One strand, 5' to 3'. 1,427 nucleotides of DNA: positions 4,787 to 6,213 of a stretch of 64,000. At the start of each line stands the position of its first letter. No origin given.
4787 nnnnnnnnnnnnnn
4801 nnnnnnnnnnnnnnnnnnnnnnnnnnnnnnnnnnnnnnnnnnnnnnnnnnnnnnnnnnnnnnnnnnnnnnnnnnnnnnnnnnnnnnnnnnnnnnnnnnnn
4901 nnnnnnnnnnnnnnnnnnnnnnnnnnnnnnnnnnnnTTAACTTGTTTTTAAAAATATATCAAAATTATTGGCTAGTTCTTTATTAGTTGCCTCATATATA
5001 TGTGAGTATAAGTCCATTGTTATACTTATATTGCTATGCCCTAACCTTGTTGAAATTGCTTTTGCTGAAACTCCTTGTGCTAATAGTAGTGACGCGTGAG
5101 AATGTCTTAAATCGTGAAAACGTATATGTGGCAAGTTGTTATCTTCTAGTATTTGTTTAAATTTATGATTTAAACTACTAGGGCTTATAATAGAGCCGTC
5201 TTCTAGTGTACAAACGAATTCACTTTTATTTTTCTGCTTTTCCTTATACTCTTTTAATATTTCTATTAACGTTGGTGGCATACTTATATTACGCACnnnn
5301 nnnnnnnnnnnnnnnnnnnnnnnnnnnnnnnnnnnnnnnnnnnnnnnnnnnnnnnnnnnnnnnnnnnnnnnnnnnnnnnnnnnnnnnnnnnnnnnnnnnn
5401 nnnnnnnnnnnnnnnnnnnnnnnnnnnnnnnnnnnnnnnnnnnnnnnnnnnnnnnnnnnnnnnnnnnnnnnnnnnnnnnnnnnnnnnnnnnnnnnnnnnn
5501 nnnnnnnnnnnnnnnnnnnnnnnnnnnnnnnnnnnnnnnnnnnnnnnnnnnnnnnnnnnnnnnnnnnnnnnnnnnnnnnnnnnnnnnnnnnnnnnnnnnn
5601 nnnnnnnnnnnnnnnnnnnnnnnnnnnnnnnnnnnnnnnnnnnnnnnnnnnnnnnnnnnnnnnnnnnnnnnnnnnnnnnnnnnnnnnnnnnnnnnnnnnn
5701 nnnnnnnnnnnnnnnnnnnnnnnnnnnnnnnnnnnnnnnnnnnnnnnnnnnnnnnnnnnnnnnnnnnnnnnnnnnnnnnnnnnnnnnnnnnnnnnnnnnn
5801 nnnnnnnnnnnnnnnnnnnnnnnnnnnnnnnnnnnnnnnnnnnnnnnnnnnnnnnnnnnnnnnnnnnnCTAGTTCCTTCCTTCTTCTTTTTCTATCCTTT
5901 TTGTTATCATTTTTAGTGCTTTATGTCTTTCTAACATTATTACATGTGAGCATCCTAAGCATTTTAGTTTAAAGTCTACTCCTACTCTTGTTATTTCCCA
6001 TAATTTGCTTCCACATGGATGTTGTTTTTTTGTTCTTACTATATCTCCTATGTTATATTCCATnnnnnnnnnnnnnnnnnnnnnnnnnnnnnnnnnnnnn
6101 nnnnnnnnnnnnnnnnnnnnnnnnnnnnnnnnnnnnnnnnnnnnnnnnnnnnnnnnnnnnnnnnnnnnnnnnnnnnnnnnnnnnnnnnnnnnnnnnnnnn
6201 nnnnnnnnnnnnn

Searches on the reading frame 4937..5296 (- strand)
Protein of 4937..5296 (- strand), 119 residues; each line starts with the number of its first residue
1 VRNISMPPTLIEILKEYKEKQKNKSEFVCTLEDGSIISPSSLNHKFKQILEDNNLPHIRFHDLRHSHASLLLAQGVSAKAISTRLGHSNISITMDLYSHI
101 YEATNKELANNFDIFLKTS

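Call 4: search_protein_families(library=pfam, proteins=[window:4937-5296:-], max_evalue=1)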
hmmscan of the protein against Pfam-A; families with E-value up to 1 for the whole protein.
window:4937-5296:- (119 aa): 2 families
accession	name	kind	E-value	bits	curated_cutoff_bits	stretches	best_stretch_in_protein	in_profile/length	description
PF00589.27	Phage_integrase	-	2.2e-17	63.8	27.1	1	2-102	67-170/172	Phage integrase family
PF12833.13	HTH_18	-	0.0067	17.1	33.6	1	37-99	7-68/80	Helix-turn-helix domain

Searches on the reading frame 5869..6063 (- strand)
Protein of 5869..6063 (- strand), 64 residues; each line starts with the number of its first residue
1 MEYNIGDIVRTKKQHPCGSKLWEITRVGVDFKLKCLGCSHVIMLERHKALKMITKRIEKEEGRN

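Call 82: search_protein_families(library=pfam, proteins=[window:5869-6063:-], max_evalue=0.01)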
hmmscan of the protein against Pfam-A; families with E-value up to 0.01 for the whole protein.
window:5869-6063:- (64 aa): 1 family
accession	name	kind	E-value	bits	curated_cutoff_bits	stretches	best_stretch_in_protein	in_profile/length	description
PF06107.17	DUF951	-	3.2e-26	91.5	25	1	3-56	1-54/55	Bacterial protein of unknown function (DUF951)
